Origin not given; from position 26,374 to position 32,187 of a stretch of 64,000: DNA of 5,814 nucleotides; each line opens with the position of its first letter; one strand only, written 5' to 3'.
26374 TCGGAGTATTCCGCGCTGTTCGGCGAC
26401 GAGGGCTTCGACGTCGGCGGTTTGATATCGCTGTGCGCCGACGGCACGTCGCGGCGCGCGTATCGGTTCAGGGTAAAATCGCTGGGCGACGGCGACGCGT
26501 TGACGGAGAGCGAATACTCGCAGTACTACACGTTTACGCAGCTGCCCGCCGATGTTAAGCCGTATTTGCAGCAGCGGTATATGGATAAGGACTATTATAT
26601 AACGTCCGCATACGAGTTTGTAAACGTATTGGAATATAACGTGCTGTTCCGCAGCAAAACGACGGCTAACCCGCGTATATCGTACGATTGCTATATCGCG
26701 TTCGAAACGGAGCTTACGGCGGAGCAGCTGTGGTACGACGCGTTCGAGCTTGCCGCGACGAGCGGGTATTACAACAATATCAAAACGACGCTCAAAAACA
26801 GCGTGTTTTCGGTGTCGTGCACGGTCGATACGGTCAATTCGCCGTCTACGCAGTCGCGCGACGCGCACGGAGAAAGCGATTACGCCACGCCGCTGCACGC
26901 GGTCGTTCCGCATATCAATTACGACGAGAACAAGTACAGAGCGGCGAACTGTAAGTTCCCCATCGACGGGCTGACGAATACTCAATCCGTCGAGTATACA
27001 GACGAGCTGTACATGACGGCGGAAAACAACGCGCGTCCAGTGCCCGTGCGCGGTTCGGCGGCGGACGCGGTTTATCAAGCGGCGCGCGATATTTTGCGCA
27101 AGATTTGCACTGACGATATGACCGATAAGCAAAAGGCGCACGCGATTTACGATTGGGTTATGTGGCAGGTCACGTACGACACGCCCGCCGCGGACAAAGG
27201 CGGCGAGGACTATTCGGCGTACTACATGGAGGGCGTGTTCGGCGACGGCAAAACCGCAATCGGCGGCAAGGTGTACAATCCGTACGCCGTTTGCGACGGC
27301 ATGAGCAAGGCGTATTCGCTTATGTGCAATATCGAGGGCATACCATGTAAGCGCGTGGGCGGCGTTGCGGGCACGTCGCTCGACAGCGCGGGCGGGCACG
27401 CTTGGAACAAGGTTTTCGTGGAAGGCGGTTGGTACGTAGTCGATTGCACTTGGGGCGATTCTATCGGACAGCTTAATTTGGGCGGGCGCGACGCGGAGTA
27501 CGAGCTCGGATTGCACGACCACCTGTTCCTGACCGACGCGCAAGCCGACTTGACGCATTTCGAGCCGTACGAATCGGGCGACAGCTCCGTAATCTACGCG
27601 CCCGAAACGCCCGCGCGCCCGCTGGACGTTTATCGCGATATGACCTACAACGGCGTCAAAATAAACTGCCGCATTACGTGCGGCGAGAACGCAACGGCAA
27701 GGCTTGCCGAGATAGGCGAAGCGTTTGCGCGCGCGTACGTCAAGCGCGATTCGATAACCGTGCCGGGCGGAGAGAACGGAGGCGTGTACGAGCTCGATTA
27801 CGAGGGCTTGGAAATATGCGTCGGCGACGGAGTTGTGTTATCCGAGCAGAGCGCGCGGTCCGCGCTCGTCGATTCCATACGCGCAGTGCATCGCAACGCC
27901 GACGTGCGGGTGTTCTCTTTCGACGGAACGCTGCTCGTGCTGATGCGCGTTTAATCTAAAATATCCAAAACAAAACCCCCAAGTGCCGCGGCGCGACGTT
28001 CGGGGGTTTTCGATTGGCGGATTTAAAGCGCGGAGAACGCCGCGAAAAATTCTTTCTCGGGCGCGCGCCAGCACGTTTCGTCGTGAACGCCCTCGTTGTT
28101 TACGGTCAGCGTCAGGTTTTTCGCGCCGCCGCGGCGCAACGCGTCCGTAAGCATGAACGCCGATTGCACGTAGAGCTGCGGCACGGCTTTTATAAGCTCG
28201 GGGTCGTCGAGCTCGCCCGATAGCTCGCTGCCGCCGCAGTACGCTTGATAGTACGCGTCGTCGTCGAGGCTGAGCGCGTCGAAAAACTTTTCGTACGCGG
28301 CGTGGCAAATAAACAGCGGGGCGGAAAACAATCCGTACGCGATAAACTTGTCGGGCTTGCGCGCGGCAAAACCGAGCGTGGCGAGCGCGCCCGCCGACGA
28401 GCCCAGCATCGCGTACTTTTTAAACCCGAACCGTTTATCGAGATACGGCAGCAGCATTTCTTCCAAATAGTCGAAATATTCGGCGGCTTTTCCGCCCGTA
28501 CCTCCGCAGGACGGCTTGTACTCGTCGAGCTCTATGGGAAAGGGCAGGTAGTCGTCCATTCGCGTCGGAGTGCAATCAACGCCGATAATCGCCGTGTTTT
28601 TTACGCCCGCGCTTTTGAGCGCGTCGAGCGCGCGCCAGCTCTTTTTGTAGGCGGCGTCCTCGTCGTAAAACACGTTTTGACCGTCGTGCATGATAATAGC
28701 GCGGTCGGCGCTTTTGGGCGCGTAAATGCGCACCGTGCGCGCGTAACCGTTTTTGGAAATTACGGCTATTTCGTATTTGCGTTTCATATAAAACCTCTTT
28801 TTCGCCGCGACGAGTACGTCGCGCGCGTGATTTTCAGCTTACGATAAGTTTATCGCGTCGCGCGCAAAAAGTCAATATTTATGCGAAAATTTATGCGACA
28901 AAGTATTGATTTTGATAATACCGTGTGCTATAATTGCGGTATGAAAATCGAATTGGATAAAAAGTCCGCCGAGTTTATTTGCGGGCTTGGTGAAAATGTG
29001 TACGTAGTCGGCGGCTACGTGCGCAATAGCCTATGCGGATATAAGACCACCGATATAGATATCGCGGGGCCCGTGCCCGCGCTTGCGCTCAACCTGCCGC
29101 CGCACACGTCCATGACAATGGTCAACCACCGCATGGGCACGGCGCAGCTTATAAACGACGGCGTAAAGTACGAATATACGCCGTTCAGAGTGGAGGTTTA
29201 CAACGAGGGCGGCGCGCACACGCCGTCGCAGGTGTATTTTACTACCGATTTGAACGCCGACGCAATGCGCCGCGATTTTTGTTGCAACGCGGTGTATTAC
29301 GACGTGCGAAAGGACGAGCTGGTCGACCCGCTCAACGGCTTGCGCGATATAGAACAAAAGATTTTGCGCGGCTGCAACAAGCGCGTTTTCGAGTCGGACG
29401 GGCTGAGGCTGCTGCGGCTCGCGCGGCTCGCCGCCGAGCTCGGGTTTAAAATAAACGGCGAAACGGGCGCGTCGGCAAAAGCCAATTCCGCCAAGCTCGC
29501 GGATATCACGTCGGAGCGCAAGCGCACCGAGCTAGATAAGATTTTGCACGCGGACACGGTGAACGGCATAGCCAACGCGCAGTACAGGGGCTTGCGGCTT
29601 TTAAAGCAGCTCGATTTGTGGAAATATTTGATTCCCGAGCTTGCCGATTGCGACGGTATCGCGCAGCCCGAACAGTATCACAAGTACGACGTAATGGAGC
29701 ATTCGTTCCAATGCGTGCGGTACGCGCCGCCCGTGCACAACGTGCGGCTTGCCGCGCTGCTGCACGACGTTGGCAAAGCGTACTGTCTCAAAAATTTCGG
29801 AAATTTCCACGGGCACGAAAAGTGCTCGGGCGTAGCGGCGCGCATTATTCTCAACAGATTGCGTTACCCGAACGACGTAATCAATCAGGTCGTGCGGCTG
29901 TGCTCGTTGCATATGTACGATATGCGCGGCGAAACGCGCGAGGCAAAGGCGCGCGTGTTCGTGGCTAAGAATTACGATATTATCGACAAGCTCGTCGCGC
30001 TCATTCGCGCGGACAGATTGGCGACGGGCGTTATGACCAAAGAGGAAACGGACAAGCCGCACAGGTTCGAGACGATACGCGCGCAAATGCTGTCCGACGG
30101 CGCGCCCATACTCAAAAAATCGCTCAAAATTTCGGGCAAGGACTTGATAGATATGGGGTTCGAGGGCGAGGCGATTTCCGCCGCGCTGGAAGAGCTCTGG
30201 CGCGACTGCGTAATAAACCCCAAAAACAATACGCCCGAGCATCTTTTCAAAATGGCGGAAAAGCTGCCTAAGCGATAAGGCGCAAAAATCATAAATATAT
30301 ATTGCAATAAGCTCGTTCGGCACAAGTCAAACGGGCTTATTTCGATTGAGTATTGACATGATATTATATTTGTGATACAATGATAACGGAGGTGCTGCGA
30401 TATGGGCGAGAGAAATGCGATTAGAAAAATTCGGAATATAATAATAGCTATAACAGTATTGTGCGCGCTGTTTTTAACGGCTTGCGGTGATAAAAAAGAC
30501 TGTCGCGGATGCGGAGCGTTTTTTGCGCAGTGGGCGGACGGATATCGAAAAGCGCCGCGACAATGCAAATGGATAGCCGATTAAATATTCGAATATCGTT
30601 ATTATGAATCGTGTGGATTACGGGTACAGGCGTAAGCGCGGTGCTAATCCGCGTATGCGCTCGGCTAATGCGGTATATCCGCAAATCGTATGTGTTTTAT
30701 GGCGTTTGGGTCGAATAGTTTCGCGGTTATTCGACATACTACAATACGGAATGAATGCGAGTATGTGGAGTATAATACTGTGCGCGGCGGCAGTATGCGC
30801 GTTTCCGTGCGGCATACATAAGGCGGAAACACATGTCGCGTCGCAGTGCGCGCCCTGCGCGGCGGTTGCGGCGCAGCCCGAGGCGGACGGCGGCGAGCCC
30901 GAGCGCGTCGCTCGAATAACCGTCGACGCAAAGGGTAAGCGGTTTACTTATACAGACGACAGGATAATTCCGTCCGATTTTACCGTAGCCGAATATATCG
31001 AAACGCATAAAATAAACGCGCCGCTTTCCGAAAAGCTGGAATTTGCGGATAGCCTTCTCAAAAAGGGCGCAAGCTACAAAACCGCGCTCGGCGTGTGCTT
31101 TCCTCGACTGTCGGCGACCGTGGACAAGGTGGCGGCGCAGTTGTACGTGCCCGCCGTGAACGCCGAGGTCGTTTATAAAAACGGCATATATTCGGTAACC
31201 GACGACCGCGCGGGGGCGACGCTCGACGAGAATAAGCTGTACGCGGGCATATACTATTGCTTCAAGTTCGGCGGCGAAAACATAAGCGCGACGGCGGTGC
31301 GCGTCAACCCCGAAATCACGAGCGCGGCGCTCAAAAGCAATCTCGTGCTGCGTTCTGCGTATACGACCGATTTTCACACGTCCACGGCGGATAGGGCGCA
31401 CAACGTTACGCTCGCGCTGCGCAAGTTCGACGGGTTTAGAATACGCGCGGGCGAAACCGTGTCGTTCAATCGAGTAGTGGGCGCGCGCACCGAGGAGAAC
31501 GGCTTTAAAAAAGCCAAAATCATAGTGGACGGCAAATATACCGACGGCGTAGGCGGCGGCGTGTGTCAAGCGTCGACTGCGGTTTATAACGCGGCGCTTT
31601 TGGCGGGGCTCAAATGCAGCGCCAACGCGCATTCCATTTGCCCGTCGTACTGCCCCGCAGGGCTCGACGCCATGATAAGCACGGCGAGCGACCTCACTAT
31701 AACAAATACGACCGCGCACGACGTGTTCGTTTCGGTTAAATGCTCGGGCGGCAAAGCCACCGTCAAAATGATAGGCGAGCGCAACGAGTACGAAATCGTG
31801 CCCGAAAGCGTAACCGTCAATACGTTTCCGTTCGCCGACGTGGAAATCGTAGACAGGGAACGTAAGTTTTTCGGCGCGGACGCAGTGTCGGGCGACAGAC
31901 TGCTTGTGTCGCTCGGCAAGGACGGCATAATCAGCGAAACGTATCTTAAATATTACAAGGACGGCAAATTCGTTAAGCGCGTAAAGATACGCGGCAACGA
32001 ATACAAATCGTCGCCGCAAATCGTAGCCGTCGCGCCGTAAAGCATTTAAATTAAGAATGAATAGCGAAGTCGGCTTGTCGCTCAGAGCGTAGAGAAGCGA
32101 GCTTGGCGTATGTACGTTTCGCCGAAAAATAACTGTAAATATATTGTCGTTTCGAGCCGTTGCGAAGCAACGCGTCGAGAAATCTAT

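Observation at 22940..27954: Tandem BIG2/transglutaminase-like lipoprotein paralogs; the upstream copy is a pseudoenzyme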

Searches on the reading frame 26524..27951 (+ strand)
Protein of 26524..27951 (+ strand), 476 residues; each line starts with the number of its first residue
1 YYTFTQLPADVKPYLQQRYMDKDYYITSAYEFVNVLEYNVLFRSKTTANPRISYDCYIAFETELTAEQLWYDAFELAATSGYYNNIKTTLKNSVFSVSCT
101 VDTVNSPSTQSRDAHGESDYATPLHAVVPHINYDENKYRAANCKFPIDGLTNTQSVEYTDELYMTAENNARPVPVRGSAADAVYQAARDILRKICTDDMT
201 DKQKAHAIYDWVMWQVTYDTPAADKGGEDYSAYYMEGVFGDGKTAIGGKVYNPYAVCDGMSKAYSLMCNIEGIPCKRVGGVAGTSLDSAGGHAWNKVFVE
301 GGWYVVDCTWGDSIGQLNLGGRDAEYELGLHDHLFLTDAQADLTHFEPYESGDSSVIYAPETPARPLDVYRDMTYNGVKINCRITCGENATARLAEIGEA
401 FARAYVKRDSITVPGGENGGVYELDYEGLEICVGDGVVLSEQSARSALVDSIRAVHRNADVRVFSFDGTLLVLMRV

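Call 35: predict_structure(alignment_id=A6)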
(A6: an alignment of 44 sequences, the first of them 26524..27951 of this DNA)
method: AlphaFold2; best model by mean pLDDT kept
length: 476 residues; sequences in the alignment: 44
mean_pLDDT: 89.3   pTM: 0.91
mean pLDDT of the five models: 89.3, 89.3, 89.1, 88.9, 87.2
residues with pLDDT >= 90: 288; 70-90: 164; 50-70: 22; < 50: 2
segments of 3 or more residues with pLDDT < 50: none
pLDDT, mean of each block of 10 residues (from residue 1): 78 92 91 90 83 93 89 75 88 93 79 60 88 95 96 95 95 96 97 97 97 88 66 92 91 90 98 94 84 93 92 80 86 93 84 78 92 90 94 97 93 88 92 89 95 96 90 94
secondary structure, 60 per line:
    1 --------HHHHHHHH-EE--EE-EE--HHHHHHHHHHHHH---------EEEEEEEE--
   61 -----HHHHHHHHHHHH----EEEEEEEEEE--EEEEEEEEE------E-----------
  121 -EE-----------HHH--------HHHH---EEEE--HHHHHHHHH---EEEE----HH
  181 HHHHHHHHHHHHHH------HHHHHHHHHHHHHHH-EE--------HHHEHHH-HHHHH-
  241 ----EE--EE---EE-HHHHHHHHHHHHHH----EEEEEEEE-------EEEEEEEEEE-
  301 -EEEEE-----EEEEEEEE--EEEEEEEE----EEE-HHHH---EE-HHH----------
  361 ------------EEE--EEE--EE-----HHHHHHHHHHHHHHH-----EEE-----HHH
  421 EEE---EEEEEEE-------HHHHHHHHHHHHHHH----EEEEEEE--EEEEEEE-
elements in order: H9-16 H29-41 E51-58 H66-77 E82-91 E94-102 H146-149 E153-156 H159-167 E171-174 H179-194 H201-215 H235-239 H257-270 E275-282 E290-299 E302-306 E312-319 E322-329 E334-336 H338-341 E373-375 E378-380 H390-404 E410-412 E421-423 E427-433 H441-455 E460-466 E469-475

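Call 38: fold_search(model_id=the predicted structure, library=pdb)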
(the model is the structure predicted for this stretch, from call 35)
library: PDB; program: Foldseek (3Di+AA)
matches with E <= 10: 522; with E <= 0.001: 8
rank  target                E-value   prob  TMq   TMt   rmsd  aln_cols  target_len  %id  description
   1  9crn                  7.1e-09  1.00  0.42  0.54   7.8       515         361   14  Crystal structure of Streptococcus pyogenes TglA (released 2024-08-14)
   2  3isr_A                8.6e-07  1.00  0.19  0.29  14.3       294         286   14  The Crystal Structure of a Putative Cysteine Protease from Cytophaga hutchinsonii to 1.9A (released 2009-09-08)
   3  3isr_C                9.1e-06  1.00  0.19  0.29  13.9       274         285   16  The Crystal Structure of a Putative Cysteine Protease from Cytophaga hutchinsonii to 1.9A (released 2009-09-08)
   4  3isr_B                1.8e-05  1.00  0.19  0.29  16.0       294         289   16  The Crystal Structure of a Putative Cysteine Protease from Cytophaga hutchinsonii to 1.9A (released 2009-09-08)
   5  4xz7_B                8.1e-05  1.00  0.19  0.24  20.3       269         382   18  Crystal structure of a TGase (released 2015-06-24)
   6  4xz7_A                1.8e-04  1.00  0.19  0.23  20.0       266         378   17  Crystal structure of a TGase (released 2015-06-24)
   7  3kd4_A                3.7e-04  0.93  0.21  0.20  20.6       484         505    9  CRYSTAL STRUCTURE OF A PUTATIVE PROTEASE (BDI_1141) FROM PARABACTEROIDES DISTASONIS ATCC 8503 AT 2.00 A RESOLUTION (released 2009-11-24)
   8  6g4h                  8.0e-04  0.98  0.21  0.33  15.2       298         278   11  Crystal structure of the periplasmic domain of TgpA from Pseudomonas aeruginosa bound to ethylmercury (released 2019-04-10)
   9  6g49                  1.5e-03  0.97  0.21  0.32  15.2       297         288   11  Crystal structure of the periplasmic domain of TgpA from Pseudomonas aeruginosa (released 2019-04-10)
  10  5mhn_B                7.9e-03  0.35  0.19  0.14  23.4       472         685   10  FXIIIa in complex with the inhibitor ZED2360 (released 2017-12-20)
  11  8z4f_A                1.2e-02  0.95  0.17  0.25   7.5       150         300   11  Pseudomurein Endoisopeptidases PeiP (released 2024-10-30)
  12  5mhm_B                1.4e-02  0.57  0.19  0.14  18.2       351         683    9  FXIIIa in complex with the inhibitor ZED1630 (released 2017-12-20)
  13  4kty_A                1.9e-02  0.28  0.20  0.15  22.4       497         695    9  Fibrin-stabilizing factor with a bound ligand (released 2013-12-04)
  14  8z4f_B                2.2e-02  0.84  0.18  0.34   9.2       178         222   15  Pseudomurein Endoisopeptidases PeiP (released 2024-10-30)
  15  1ex0_B                2.2e-02  0.54  0.19  0.13  22.0       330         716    9  HUMAN FACTOR XIII, MUTANT W279F ZYMOGEN (released 2003-12-23)
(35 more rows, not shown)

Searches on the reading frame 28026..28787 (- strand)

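Call 28: search_protein_families(library=pfam, proteins=[window:28026-28787:-], max_evalue=0.001)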
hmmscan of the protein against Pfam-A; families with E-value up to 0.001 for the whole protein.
window:28026-28787:- (254 aa): 1 family
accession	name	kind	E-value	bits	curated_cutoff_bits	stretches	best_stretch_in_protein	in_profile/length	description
PF00756.26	Esterase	-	6.7e-11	42.9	22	1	17-165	8-157/251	Putative esterase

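Call 33: search_protein_families(library=ncbifam, proteins=[window:28026-28787:-], max_evalue=0.001)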
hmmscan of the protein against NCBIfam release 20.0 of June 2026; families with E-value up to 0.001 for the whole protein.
window:28026-28787:- (254 aa): 1 family
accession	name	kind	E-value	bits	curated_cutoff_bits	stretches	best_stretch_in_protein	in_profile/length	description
NF050058.1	e_dPHAscl_type1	hypoth_equivalog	0.00093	18.7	150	0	126-166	107-147/276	extracellular catalytic domain type 1 short-chain-length polyhydroxyalkanoate depolymerase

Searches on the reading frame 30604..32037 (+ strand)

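Call 28: search_protein_families(library=pfam, proteins=[window:30604-32037:+], max_evalue=0.001)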
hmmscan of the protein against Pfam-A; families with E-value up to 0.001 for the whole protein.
window:30604-32037:+ (478 aa): 2 families
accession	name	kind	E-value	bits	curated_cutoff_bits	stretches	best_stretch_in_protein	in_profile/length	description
PF04294.18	VanW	-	3.4e-38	130.5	27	1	264-389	2-129/130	VanW like protein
PF12229.13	PG_binding_4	-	0.00042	20.9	22.1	0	168-213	56-101/117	Putative peptidoglycan binding domain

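Call 33: search_protein_families(library=ncbifam, proteins=[window:30604-32037:+], max_evalue=0.001)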
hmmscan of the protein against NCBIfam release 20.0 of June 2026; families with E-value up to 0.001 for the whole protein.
window:30604-32037:+ (478 aa): 3 families
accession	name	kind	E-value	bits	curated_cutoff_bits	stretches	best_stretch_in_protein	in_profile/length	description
NF033128.2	vanW-gen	equivalog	1e-10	41.7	365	1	263-390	69-203/271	glycopeptide resistance accessory protein VanW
NF033122.1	vanW-B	exception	1e-07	31.5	610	1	263-336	70-143/275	glycopeptide resistance accessory protein VanW-B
NF033123.1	vanW-G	exception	9.9e-07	28.7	600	1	244-370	51-183/273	glycopeptide resistance accessory protein VanW-G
